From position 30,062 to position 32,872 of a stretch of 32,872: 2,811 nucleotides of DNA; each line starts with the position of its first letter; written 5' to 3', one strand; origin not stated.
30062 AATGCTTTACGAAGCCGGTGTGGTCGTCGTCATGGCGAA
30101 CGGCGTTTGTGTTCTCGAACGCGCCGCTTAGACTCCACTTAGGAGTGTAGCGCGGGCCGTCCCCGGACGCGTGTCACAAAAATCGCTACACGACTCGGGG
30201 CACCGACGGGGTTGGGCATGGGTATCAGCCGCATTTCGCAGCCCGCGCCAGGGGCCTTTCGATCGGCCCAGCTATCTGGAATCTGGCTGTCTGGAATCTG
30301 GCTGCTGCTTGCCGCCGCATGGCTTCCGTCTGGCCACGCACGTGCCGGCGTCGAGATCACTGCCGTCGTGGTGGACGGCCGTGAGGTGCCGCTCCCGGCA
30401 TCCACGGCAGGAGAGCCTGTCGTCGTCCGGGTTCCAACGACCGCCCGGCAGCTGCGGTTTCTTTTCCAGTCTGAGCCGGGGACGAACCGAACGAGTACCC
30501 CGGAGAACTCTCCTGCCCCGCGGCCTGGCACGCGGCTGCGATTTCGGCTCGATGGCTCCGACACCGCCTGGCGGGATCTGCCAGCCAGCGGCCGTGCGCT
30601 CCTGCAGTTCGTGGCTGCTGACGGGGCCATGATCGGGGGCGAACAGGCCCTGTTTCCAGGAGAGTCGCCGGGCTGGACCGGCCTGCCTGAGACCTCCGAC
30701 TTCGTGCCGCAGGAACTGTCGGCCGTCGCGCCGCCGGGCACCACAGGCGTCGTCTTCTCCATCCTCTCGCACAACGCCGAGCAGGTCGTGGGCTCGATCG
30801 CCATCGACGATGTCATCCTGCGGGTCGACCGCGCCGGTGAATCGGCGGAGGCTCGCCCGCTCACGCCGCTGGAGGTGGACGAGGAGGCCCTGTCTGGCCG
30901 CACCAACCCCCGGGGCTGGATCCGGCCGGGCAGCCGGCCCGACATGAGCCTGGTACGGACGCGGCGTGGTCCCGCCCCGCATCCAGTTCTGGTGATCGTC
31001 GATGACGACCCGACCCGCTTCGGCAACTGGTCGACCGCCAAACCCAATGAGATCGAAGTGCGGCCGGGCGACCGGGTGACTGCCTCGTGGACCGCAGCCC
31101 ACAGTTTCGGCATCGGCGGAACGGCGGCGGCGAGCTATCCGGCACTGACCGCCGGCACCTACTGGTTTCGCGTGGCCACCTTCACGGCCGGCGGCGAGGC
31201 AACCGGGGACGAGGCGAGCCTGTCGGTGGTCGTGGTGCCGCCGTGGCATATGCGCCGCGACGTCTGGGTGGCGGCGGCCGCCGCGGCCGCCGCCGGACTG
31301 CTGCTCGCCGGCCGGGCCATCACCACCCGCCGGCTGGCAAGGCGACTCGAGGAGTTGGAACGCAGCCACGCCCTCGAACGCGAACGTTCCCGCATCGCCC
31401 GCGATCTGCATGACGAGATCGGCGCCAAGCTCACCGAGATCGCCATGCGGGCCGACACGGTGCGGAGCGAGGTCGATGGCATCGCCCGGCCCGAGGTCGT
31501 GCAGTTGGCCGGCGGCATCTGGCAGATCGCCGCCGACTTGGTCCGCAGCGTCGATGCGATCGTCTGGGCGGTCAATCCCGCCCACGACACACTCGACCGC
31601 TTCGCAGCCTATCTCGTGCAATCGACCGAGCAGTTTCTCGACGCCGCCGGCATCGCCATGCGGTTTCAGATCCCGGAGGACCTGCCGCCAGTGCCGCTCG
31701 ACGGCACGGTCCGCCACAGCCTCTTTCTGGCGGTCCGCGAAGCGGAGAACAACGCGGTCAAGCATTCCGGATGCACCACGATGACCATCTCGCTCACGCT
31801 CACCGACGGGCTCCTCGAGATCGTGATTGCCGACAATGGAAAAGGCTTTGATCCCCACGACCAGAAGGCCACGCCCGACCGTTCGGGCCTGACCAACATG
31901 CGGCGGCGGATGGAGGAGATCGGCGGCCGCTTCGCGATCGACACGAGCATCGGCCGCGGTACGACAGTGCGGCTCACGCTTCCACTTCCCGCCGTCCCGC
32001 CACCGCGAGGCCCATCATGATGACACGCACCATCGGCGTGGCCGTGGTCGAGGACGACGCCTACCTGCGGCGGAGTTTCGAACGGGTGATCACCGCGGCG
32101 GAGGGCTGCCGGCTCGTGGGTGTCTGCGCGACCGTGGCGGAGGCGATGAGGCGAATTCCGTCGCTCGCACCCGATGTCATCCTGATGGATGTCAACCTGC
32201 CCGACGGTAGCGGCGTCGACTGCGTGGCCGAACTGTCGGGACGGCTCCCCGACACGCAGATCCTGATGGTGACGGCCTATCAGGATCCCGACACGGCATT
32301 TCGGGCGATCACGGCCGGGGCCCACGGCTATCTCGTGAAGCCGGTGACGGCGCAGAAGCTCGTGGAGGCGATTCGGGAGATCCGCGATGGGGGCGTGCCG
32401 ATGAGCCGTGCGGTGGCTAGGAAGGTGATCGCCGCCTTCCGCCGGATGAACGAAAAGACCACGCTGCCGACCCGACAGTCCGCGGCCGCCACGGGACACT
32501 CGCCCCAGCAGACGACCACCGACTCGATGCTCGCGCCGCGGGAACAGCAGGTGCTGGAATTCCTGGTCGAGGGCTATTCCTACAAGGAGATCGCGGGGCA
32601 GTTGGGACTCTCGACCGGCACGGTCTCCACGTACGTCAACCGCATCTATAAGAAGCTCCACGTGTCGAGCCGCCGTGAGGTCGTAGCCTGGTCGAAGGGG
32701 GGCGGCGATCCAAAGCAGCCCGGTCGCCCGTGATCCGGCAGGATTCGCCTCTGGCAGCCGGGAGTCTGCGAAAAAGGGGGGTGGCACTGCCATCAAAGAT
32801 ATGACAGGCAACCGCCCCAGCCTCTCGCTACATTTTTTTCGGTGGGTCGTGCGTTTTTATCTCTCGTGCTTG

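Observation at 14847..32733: Two paralogous HK-RR pairs in inverted orientation bracket a ~12.7-kb sulfatase island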

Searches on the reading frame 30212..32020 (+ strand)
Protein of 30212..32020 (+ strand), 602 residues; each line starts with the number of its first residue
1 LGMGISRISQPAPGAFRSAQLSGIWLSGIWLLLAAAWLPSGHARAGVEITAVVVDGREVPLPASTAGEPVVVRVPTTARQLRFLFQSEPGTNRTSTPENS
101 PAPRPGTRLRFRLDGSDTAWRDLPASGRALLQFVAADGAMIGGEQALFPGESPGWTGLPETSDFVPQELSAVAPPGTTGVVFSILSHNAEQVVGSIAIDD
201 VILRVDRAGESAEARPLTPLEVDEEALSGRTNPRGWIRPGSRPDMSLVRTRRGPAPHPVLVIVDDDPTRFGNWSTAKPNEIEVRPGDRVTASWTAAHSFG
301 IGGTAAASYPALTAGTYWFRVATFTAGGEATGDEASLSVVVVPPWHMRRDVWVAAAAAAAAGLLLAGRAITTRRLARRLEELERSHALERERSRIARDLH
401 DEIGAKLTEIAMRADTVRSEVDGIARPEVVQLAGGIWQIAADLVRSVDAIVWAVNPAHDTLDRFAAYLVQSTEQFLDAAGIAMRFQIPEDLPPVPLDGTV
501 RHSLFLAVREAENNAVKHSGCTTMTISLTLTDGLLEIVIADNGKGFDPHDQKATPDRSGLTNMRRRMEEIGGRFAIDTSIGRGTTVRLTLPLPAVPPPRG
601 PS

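Call 5: search_protein_families(library=pfam, proteins=[window:30212-32020:+], max_evalue=0.01)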
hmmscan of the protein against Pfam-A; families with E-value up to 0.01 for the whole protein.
window:30212-32020:+ (602 aa): 4 families
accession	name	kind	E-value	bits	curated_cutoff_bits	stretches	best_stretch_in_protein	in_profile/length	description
PF02518.31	HATPase_c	-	6e-14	52.9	26.4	1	502-593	4-110/111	Histidine kinase-, DNA gyrase B-, and HSP90-like ATPase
PF07730.19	HisKA_3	-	7.7e-09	36.4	24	1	391-457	1-66/68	Histidine kinase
PF13581.12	HATPase_c_2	-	2.3e-07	31.3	27.4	1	501-566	29-108/127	Histidine kinase-like ATPase domain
PF17547.7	DUF5462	-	0.0093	15.8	25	0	43-81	90-129/157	Family of unknown function (DUF5462)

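Call 49: search_protein_families(library=ncbifam, proteins=[window:30212-32020:+], max_evalue=0.00001)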
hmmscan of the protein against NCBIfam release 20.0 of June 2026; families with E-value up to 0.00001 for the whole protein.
window:30212-32020:+ (602 aa): 7 families
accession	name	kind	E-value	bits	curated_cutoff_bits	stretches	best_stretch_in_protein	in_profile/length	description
NF052443.1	SensHisKinMctS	equivalog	7.6e-23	80.6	700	1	371-594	227-450/457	two-component system sensor histidine kinase MctS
NF008649.0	PRK11644.1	equivalog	1.1e-22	80.5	408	1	372-592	275-496/499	signal transduction histidine-protein kinase/phosphatase UhpB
NF047786.1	his_kin_MadS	equivalog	1.1e-20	74.2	500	1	363-591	202-434/434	MadS family sensor histidine kinase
NF008184.0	PRK10935.1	equivalog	2.7e-16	59.3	553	1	367-591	343-558/565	nitrate/nitrite two-component system sensor histidine kinase NarQ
NF052531.1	Strep_LiaS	equivalog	5e-15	55.6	450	1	384-592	125-327/328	envelope stress sensor histidine kinase LiaS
NF047322.1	HK_morpho_MacS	equivalog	4.6e-14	52.4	300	1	327-591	115-367/367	MacS family sensor histidine kinase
NF007896.0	PRK10600.1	equivalog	2.3e-12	46.3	578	1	388-589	387-582/598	nitrate/nitrite two-component system sensor histidine kinase NarX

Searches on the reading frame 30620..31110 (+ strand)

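Call 77: search_protein_families(library=pfam, proteins=[window:30620-31110:+], max_evalue=10)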
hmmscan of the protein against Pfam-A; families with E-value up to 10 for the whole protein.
window:30620-31110:+ (163 aa): 1 family
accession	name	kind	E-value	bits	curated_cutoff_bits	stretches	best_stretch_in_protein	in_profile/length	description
PF02863.23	Arg_repressor_C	-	0.017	15.4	25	1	38-77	20-60/68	Arginine repressor, C-terminal domain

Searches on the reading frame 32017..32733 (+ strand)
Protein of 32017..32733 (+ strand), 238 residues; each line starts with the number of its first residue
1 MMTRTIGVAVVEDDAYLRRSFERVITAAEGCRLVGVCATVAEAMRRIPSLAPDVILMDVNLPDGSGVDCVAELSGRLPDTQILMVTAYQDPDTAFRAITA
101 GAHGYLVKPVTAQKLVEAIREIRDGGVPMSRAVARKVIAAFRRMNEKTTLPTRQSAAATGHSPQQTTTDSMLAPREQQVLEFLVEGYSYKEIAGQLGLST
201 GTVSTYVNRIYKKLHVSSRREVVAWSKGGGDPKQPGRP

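Call 5: search_protein_families(library=pfam, proteins=[window:32017-32733:+], max_evalue=0.01)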
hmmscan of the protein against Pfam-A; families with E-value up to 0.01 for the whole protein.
window:32017-32733:+ (238 aa): 13 families
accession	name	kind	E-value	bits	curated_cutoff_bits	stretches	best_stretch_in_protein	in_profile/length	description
PF00072.30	Response_reg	-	6e-26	91.2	30.2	1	8-120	1-111/111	Response regulator receiver domain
PF00196.25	GerE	-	2.4e-17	62.7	23.5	1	171-225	2-56/57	Bacterial regulatory proteins, luxR family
PF08281.18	Sigma70_r4_2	-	3.5e-11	43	25.7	1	171-214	10-54/54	Sigma-70, region 4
PF04545.22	Sigma70_r4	-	1.4e-06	28.1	24.1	1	172-214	5-48/50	Sigma-70, region 4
PF13384.12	HTH_23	-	7.8e-05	22.8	24.6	1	177-209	8-40/50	Homeodomain-like domain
PF13412.12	HTH_24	-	0.00026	21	21.9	1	186-209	17-40/48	Winged helix-turn-helix DNA-binding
PF01755.23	Glyco_transf_25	-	0.00084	19.7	24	0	99-123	168-192/199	Glycosyltransferase family 25 (LPS biosynthesis protein)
PF13518.12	HTH_28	-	0.001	19.5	25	1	178-209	4-35/52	Helix-turn-helix domain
PF19610.4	DUF6115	-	0.0016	19.2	27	1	144-204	71-128/134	Family of unknown function (DUF6115)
PF14493.12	HTH_40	-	0.0019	18.9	27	1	177-216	3-43/89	Helix-turn-helix domain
PF13542.12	HTH_Tnp_ISL3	-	0.0021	17.9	27.4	1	176-210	17-50/51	Helix-turn-helix domain of transposase family ISL3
PF06056.18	Terminase_5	-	0.0024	18.2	20.3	1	182-209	9-36/58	Putative ATPase subunit of terminase (gpP-like)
PF13936.12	HTH_38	-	0.0028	17.8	27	1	183-209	17-43/44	Helix-turn-helix domain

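Call 49: search_protein_families(library=ncbifam, proteins=[window:32017-32733:+], max_evalue=0.00001)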
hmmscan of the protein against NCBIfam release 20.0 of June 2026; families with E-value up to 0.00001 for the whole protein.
window:32017-32733:+ (238 aa): 75 families (the best 25 are shown)
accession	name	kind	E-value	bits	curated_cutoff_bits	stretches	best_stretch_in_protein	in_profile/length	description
NF047785.1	respo_reg_MadR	equivalog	2.6e-34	118.4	300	2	8-154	3-153/209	MadR family response regulator transcription factor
NF052445.1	RespRegMctR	equivalog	1.7e-33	115.8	300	2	6-156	2-151/205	two-component system response regulator MctR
NF007935.0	PRK10651.1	equivalog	2.5e-32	111.8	250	1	6-226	7-210/216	two-component system response regulator NarL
NF011896.0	PRK15369.1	equivalog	7.1e-29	100.9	242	2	7-148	5-146/211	two component system response regulator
NF007018.1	PRK09483.1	equivalog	1.1e-26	93.9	280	1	6-222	2-199/217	UvrY/SirA/GacA family response regulator transcription factor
NF007708.0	PRK10403.1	equivalog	7.9e-22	77.8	343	1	7-219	8-201/215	nitrate/nitrite response regulator protein NarP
NF006900.1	PRK09390.1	equivalog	4.3e-21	75.4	255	2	2-124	1-121/203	response regulator FixJ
NF007685.0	PRK10360.1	equivalog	1.2e-20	74.2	258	1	6-140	2-133/196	response regulator transcription factor UhpA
NF001965.0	PRK00742.1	subfamily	3.7e-18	65.8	293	1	5-171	3-160/357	chemotaxis-specific protein-glutamate methyltransferase CheB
NF007419.0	PRK09958.1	equivalog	1.5e-17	63.8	251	2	9-126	3-120/204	acid-sensing system DNA-binding response regulator EvgA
NF007403.0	PRK09935.1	equivalog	4.7e-17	62.3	271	1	161-227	139-205/210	fimbria biosynthesis transcriptional regulator FimZ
NF033791.1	ActR_PrrA_rreg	equivalog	1.9e-16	60.5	250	1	9-122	5-116/173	ActR/PrrA/RegA family redox response regulator transcription factor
NF041830.1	RR_TF_ErdR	exception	2.2e-16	60.2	390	1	10-220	6-199/213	response regulator transcription factor ErdR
NF008677.0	PRK11697.1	equivalog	2.4e-16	59.8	246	1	7-125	3-118/238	two-component system response regulator BtsR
NF041367.1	CheY_Halo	equivalog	1.3e-15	57.7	200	1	9-122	2-113/114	chemotaxis protein CheY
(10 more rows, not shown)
